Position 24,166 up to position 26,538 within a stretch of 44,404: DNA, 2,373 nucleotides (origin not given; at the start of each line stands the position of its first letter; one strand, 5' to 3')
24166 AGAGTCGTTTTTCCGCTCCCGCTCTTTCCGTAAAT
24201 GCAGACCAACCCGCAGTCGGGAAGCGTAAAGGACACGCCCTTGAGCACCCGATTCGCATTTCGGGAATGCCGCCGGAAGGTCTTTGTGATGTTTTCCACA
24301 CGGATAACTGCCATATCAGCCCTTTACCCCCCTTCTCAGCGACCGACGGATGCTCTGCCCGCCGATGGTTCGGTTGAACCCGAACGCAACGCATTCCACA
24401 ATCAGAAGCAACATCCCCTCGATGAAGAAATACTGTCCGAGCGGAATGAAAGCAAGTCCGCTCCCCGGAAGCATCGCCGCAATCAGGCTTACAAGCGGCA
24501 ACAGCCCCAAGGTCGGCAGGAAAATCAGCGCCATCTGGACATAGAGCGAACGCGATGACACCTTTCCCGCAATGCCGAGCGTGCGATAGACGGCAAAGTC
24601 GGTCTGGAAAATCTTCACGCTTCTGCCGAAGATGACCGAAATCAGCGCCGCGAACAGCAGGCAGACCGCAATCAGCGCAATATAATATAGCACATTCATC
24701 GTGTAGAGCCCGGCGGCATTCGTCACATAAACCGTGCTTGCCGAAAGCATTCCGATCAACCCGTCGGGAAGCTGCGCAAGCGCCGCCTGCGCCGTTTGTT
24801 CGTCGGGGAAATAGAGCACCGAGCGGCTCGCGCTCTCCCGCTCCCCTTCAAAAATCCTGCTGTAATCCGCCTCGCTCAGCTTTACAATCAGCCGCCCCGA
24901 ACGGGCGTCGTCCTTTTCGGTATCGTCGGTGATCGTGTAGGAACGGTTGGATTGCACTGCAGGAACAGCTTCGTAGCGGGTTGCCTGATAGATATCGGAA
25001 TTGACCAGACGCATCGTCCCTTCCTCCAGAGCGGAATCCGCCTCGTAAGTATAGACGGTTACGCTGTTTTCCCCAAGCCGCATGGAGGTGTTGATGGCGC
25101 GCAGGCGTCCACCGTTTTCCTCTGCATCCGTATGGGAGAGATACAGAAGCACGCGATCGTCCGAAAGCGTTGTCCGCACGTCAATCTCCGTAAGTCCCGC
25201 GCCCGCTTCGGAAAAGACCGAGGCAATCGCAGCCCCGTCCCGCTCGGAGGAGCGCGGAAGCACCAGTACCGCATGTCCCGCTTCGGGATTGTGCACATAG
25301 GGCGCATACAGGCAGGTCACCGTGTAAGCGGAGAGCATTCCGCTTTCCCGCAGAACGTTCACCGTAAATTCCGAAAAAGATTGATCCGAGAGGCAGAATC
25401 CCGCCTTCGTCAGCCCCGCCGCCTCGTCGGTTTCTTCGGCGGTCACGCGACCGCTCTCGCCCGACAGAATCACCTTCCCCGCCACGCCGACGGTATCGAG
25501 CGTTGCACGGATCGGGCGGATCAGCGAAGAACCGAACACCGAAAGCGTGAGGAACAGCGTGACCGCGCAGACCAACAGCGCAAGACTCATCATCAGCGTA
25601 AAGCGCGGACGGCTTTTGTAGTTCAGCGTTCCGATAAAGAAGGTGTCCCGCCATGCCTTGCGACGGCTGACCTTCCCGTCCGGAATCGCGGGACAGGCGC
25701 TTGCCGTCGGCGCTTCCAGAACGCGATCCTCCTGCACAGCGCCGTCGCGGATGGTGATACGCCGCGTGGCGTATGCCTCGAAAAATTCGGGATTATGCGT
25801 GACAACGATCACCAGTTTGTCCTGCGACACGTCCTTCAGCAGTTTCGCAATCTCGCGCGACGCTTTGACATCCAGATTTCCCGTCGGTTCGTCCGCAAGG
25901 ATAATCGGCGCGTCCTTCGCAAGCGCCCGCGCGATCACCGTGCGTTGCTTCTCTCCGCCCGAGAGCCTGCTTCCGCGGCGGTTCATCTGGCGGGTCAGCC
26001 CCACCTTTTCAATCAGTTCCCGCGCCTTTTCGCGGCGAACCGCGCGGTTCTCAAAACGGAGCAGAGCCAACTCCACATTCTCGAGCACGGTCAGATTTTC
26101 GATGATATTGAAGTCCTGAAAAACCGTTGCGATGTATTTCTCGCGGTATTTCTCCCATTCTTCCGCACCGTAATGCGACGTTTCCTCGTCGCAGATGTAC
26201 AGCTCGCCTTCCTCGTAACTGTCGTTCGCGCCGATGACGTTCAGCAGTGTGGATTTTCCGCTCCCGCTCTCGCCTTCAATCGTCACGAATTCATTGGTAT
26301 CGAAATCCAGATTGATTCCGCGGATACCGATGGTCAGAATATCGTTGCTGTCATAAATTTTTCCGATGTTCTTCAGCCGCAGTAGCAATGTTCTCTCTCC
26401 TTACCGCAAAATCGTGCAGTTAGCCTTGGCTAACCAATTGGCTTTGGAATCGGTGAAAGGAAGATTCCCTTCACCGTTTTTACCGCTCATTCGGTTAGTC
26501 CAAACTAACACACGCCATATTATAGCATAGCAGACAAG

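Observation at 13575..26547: Five-gene envelope operon: a tandem pair of MacB-type (ATPase-FtsX fusion) proteins coupled to two lipoproteins over 1000 aa and a tail-anchored surface protein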

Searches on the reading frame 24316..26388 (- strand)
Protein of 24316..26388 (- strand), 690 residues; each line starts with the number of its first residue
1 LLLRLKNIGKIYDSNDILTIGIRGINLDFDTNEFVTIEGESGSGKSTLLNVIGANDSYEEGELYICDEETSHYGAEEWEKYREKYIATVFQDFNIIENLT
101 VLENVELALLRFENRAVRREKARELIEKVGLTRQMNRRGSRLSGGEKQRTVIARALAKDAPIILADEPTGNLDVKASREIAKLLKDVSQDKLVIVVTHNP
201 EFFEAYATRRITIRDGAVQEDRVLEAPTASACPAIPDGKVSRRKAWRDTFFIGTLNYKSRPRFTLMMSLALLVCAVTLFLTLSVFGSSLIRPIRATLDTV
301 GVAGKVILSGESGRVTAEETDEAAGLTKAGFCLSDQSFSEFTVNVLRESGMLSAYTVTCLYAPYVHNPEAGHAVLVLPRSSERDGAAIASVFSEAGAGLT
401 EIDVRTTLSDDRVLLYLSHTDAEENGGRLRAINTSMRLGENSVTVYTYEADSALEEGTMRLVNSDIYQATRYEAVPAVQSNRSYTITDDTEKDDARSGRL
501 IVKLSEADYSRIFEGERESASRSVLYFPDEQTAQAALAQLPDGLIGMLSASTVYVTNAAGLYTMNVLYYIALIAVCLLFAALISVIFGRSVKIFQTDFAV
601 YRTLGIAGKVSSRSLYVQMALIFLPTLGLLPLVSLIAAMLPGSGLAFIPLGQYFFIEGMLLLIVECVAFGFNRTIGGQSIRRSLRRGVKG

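Call 6: search_protein_families(library=pfam, proteins=[window:24316-26388:-], max_evalue=0.01)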
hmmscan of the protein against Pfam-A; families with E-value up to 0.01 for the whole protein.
window:24316-26388:- (690 aa): 6 families
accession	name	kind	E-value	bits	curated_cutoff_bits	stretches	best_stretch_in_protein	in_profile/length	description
PF00005.33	ABC_tran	-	7.1e-29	101.6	25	1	23-169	2-136/137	ABC transporter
PF02463.25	SMC_N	-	1.2e-09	38.4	40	1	32-206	24-205/220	RecF/RecN/SMC N terminal domain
PF13304.12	AAA_21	-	2.6e-05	24.9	27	1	155-202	252-302/304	AAA domain, putative AbiEii toxin, Type IV TA system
PF13555.12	AAA_29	-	0.0023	18.1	27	1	27-49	17-39/61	P-loop containing region of AAA domain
PF13476.12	AAA_23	-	0.0046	18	27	0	3-52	2-39/201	AAA domain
PF24088.1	DUF7373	-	0.0084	16.4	27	0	435-541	15-105/193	Domain of unknown function (DUF7373) N-terminal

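Call 7: search_protein_families(library=ncbifam, proteins=[window:24316-26388:-], max_evalue=0.01)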
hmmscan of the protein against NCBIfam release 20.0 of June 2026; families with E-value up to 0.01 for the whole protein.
window:24316-26388:- (690 aa): 189 families (the best 25 are shown)
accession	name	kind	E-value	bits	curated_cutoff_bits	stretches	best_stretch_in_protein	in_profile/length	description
TIGR03608.1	L_ocin_972_ABC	subfamily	8e-54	182.2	254.85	1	5-205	1-199/206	putative bacteriocin export ABC transporter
TIGR02211.1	LolD_lipo_ex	equivalog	7.5e-48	162.9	307.75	1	2-219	1-220/221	lipoprotein-releasing ABC transporter ATP-binding protein LolD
TIGR02673.1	FtsE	equivalog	1.4e-47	162.1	264.85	1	3-216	2-213/214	cell division ATP-binding protein FtsE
NF038007.1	ABC_ATP_DarD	equivalog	4.4e-47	160.4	375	1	3-217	2-217/218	darobactin export ABC transporter ATP-binding protein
NF007826.0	PRK10535.1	equivalog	1.6e-44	152.3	966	1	2-224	4-227/648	macrolide ABC transporter ATP-binding protein/permease MacB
TIGR02315.1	ABC_phnC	equivalog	1.5e-43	149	266.1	1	2-219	1-225/243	phosphonate ABC transporter ATP-binding protein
TIGR02982.1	heterocyst_DevA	subfamily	2e-42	145.3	295.8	1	3-218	2-219/220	ABC exporter ATP-binding subunit, DevA family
NF007879.0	PRK10584.1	equivalog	2.2e-41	142.1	336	1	18-221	23-227/228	putative ABC transporter ATP-binding protein YbbA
NF008639.0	PRK11629.1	equivalog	4.5e-39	134.2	360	1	2-222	6-228/234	lipoprotein-releasing ABC transporter ATP-binding protein LolD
NF007027.0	PRK09493.1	equivalog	2.5e-38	131.8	379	1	3-221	2-217/240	glutamine ABC transporter ATP-binding protein GlnQ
NF043075.1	MMSYN1_0197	equivalog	2.6e-34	118.7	550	1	2-219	2-212/341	spermidine/putrescine ABC transporter ATP-binding protein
TIGR02857.1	CydD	equivalog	1.4e-33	116.7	435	1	22-205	338-522/529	thiol reductant ABC exporter subunit CydD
NF040933.2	ABC_arch_GlcV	equivalog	3e-33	115.2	450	1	3-219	3-221/357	glucose ABC transporter ATP-binding protein GlcV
NF008428.0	PRK11264.1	equivalog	3.1e-32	111.8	406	1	5-221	6-225/250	L-cystine ABC transporter ATP-binding protein TcyN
NF006987.0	PRK09452.1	equivalog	2.8e-31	108.6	482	1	2-221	17-229/378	spermidine/putrescine ABC transporter ATP-binding protein PotA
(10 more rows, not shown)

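Call 10: search_solved_structures(query=window:24316-26388:-, max_evalue=1e-20)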
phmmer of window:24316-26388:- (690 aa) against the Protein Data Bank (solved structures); distinct sequences matched with E-value up to 1e-20: 111 (the best 60 are shown).
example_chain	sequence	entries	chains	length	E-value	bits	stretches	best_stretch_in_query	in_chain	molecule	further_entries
5xu1_A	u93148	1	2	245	9.3e-49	169.4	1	2-222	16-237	ABC transporter ATP-binding protein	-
1f3o_A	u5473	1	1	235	2.3e-45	158.2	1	3-224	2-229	HYPOTHETICAL ABC TRANSPORTER ATP-BINDING PROTEIN MJ0796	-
1l2t_A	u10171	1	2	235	5.6e-45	156.9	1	3-224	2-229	Hypothetical ABC transporter ATP-binding protein MJ0796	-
3tif_A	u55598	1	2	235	8.3e-44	153.1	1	3-224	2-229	Uncharacterized ABC transporter ATP-binding protein MJ0796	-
8s7v_K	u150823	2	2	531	1.1e-36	129.5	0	2-218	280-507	Glycine betaine/carnitine/choline transport ATP-binding protein OpuCA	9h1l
5lj9_A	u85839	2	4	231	4.4e-36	127.5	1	2-218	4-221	Macrolide export ATP-binding/permease protein MacB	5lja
5lil_A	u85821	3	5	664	9.7e-36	126.4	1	3-311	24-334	Macrolide export ATP-binding/permease protein MacB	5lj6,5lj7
5nik_J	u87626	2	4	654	1.4e-35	125.8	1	2-221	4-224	Macrolide export ATP-binding/permease protein MacB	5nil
9w35_C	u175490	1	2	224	1.5e-35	125.8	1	2-205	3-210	LolD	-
9w2w_D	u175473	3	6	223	1.5e-35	125.7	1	2-205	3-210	LolD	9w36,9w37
8j5q_D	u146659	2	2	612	5.2e-35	124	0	19-220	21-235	Uncharacterized ABC transporter ATP-binding protein Rv1281c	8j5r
8j5s_D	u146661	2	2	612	3.5e-34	121.3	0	19-220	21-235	Uncharacterized ABC transporter ATP-binding protein Rv1281c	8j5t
7tcg_B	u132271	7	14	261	1.3e-33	119.4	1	8-218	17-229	Bacitracin export ATP-binding protein BceA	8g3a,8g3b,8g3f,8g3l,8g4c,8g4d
8s5g_B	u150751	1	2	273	1.4e-33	119.2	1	8-218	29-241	Bacitracin export ATP-binding protein BceA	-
2pcj_A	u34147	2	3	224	1.5e-33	119.2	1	2-218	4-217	Lipoprotein-releasing system ATP-binding protein lolD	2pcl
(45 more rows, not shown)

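Call 11: find_homologous_proteins(query=window:24316-26388:-, max_evalue=0.00001)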
Query window:24316-26388:- (690 aa): 7814 proteins with E <= 0.00001 among 8000 candidates; the best 120 are listed.
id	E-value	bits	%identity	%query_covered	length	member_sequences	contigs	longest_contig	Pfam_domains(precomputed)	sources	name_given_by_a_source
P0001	0.0e+0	1501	100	100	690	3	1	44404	PF00005.34,PF02463.26,PF13304.13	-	-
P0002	0.0e+0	1119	75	100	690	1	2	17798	PF00005.34,PF02463.26,PF13304.13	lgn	-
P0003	0.0e+0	1100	73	100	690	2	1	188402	PF00005.34,PF02463.26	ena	-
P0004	0.0e+0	1097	73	100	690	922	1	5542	PF00005.34,PF02463.26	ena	-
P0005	0.0e+0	1095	72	100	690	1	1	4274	PF00005.34,PF02463.26,PF13304.13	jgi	-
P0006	0.0e+0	1086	72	100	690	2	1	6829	PF00005.34,PF02463.26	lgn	-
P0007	0.0e+0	1084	72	100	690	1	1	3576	PF00005.34,PF02463.26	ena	-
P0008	0.0e+0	1083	72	100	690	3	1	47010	PF00005.34,PF02463.26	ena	-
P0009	0.0e+0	1082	72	100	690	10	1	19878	PF00005.34,PF02463.26,PF13304.13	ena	-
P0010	0.0e+0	1082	73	100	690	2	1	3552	PF00005.34,PF02463.26,PF13304.13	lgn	-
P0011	0.0e+0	1080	71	100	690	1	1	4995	PF00005.34,PF02463.26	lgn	-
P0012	0.0e+0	1075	71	100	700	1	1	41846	PF00005.34,PF02463.26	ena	-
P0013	0.0e+0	1061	71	100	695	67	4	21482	PF00005.34,PF02463.26,PF13304.13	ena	-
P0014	0.0e+0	1052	71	100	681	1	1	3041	PF00005.34,PF02463.26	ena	-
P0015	0.0e+0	1033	71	100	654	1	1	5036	PF00005.34,PF02463.26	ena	-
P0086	6.4e-262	889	61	100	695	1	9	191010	PF00005.34,PF02463.26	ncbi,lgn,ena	-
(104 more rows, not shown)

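Call 12: find_encoding_contigs(protein=P0086, flank=10000, max_places=3)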
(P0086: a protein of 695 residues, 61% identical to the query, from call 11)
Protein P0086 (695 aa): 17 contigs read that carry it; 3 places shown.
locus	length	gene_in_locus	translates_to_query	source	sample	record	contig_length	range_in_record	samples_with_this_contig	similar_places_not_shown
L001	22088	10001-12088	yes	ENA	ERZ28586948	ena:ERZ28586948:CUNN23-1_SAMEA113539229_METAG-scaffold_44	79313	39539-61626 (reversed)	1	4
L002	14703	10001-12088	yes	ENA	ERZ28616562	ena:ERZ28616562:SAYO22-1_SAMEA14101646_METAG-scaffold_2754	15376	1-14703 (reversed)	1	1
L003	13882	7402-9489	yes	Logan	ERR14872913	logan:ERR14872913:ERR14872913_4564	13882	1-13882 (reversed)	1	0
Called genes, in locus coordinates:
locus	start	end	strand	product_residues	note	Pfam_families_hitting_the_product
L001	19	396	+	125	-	PF01325:Fe_dep_repress (weak), PF02742:Fe_dep_repr_C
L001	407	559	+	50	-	-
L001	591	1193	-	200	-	PF00239:Resolvase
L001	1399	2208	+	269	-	PF12724:Flavodoxin_5, PF13484:Fer4_16 (faint), PF00037:Fer4 (weak), PF12797:Fer4_2 (faint), PF13237:Fer4_10, PF14697:Fer4_21 (weak), PF12838:Fer4_7 (weak), PF13187:Fer4_9 (weak), +1 more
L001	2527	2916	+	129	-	PF01325:Fe_dep_repress, PF02742:Fe_dep_repr_C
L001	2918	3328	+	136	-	PF11756:YgbA_NO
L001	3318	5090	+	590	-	PF00664:ABC_membrane, PF00005:ABC_tran, PF02463:SMC_N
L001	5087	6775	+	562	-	PF00664:ABC_membrane, PF00005:ABC_tran, PF02463:SMC_N (weak)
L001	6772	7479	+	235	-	PF09605:Trep_Strep (weak)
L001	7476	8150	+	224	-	PF02361:CbiQ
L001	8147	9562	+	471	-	PF02463:SMC_N (faint), PF00005:ABC_tran, PF13555:AAA_29 (faint), PF13304:AAA_21 (faint), PF00005:ABC_tran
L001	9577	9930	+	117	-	-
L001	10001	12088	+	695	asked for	PF00005:ABC_tran, PF02463:SMC_N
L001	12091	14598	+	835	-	PF00005:ABC_tran, PF02463:SMC_N (weak), PF13304:AAA_21 (faint)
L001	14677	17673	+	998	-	PF09479:Flg_new, PF13306:LRR_5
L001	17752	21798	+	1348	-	PF09479:Flg_new (weak)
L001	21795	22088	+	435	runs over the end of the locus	PF05031:NEAT (weak)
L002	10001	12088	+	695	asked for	PF00005:ABC_tran, PF02463:SMC_N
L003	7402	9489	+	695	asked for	PF00005:ABC_tran, PF02463:SMC_N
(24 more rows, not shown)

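Call 13: find_encoding_contigs(protein=P0003, flank=10000, max_places=2)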
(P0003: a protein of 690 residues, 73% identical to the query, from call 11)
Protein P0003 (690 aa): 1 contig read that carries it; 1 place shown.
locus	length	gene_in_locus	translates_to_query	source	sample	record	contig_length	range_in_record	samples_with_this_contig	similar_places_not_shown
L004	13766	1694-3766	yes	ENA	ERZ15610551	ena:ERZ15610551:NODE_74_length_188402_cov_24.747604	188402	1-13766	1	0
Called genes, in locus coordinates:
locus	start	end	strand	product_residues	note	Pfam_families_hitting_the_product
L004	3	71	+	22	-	?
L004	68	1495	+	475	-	PF02463:SMC_N (faint), PF03193:RsgA_GTPase (faint), PF13476:AAA_23 (faint), PF13555:AAA_29 (faint), PF00005:ABC_tran, PF13304:AAA_21 (faint), PF00005:ABC_tran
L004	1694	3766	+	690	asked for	PF00005:ABC_tran, PF02463:SMC_N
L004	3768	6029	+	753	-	PF00005:ABC_tran, PF02463:SMC_N (weak), PF13304:AAA_21 (faint)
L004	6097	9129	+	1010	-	PF09479:Flg_new, PF13306:LRR_5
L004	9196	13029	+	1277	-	PF09479:Flg_new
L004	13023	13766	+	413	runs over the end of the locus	-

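Call 19: search_protein_families(library=pfam, proteins=[L001:21795-22088:+], max_evalue=10)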
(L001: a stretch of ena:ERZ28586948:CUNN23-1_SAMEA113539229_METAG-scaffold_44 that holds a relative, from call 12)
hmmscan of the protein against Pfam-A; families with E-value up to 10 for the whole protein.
L001:21795-22088:+ (98 aa): 2 families
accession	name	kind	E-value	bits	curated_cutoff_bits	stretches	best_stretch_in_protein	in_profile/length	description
PF05031.18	NEAT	-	0.00065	20.6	32.8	1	40-88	4-52/119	Iron Transport-associated domain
PF18359.7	Tudor_5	-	0.02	15.1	31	1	56-82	3-24/53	Histone methyltransferase Tudor domain 1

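Call 51: predict_structure(alignment_id=A2)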
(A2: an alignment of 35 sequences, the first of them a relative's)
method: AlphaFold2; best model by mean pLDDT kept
length: 690 residues; sequences in the alignment: 35
mean_pLDDT: 80.2   pTM: 0.56
mean pLDDT of the five models: 80.2, 79.9, 79.3, 77.8, 76.1
residues with pLDDT >= 90: 132; 70-90: 441; 50-70: 100; < 50: 17
segments of 3 or more residues with pLDDT < 50: 556-559, 681-690
pLDDT, mean of each block of 10 residues (from residue 1): 84 59 83 82 66 68 83 73 79 75 88 85 91 90 86 85 76 75 82 83 82 81 76 63 84 86 85 80 59 66 87 84 90 89 87 91 92 93 91 90 90 92 89 88 90 90 85 82 86 86 91 75 91 88 84 55 63 79 79 72 72 83 79 71 59 78 82 63 40
secondary structure, 60 per line:
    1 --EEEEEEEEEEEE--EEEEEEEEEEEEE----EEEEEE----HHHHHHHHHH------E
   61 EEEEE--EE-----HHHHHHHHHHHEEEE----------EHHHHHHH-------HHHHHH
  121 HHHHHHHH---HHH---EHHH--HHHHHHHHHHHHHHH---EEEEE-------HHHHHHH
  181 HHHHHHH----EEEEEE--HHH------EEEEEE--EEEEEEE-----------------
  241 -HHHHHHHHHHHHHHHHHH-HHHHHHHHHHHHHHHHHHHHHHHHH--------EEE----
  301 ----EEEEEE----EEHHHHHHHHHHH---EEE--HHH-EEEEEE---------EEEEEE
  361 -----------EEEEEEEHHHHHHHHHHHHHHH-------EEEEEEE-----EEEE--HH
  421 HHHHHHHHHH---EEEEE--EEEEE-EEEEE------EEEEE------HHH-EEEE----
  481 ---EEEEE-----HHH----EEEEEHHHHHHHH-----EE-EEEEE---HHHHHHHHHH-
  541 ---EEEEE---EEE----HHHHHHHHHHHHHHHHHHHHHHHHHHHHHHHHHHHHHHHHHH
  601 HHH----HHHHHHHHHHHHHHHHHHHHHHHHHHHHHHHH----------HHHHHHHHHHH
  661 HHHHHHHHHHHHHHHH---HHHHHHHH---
elements in order (helices of 4 or more, strands of 3 or more residues): E3-14 E17-29 E34-39 H44-53 E60-65 H75-85 E86-89 H101-107 H115-128 H144-158 E162-166 H174-187 E192-197 E209-214 E217-223 H242-259 H261-285 E294-296 E305-310 H317-327 E331-333 E340-345 E355-360 E372-378 H379-393 E401-407 E413-416 H419-430 E434-438 E441-445 E447-451 E458-462 E473-476 E484-488 E501-505 H506-513 E522-526 H530-539 E544-548 E552-554 H559-603 H608-639 H650-676 H680-687

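Call 55: fold_search(model_id=the predicted structure, library=pdb)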
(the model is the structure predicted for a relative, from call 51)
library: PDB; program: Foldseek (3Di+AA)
matches with E <= 10: 1667; with E <= 0.001: 1278
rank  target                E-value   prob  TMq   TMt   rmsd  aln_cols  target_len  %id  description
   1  5lil_A                2.3e-28  1.00  0.54  0.60  10.3       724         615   17  Structure of Aggregatibacter actinomycetemcomitans MacB bound to ATPyS (P21) (released 2017-11-15)
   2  5lj7_B                5.8e-28  1.00  0.51  0.58  11.1       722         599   16  Structure of Aggregatibacter actinomycetemcomitans MacB bound to ATP (P21) (released 2017-11-15)
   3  5gko_A                6.4e-28  1.00  0.54  0.57  11.8       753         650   17  Crystal structure of tripartite-type ABC transporter, MacB from Acinetobacter baumannii (released 2017-11-15)
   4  5lil_B                1.6e-27  1.00  0.51  0.58  10.9       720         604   16  Structure of Aggregatibacter actinomycetemcomitans MacB bound to ATPyS (P21) (released 2017-11-15)
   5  5lj6                  2.1e-26  1.00  0.54  0.61  10.2       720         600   16  Structure of Aggregatibacter actinomycetemcomitans MacB bound to ATPyS (P6522) (released 2017-11-15)
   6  5lj7_A                2.1e-26  1.00  0.52  0.59   9.9       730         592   17  Structure of Aggregatibacter actinomycetemcomitans MacB bound to ATP (P21) (released 2017-11-15)
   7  5nik_J                8.5e-23  1.00  0.51  0.55  10.5       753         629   17  Structure of the MacAB-TolC ABC-type tripartite multidrug efflux pump (released 2017-05-24)
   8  3tif_B                9.1e-19  1.00  0.30  0.84   2.6       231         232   41  Dimeric structure of a post-hydrolysis state of the ATP-binding cassette MJ0796 bound to ADP and Pi (released 2012-03-21)
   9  1l2t_A                1.2e-18  1.00  0.30  0.85   2.5       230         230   42  Dimeric Structure of MJ0796, a Bacterial ABC Transporter Cassette (released 2002-07-24)
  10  1l2t_B                1.6e-18  1.00  0.30  0.84   2.5       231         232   41  Dimeric Structure of MJ0796, a Bacterial ABC Transporter Cassette (released 2002-07-24)
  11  5lj9_B                4.0e-18  1.00  0.31  0.89   2.4       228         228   35  Structure of the E. coli MacB ABC domain (C2221) (released 2017-11-15)
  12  5lj9_A                4.0e-18  1.00  0.31  0.87   2.6       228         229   35  Structure of the E. coli MacB ABC domain (C2221) (released 2017-11-15)
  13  5xu1_B                7.3e-18  1.00  0.30  0.88   2.2       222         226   44  Structure of a non-canonical ABC transporter from Streptococcus pneumoniae R6 (released 2018-01-24)
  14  3tif_A                1.2e-17  1.00  0.30  0.84   2.6       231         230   42  Dimeric structure of a post-hydrolysis state of the ATP-binding cassette MJ0796 bound to ADP and Pi (released 2012-03-21)
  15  5lja                  1.2e-17  1.00  0.30  0.86   3.2       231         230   35  Structure of the E. coli MacB ABC domain (P6122) (released 2017-11-15)
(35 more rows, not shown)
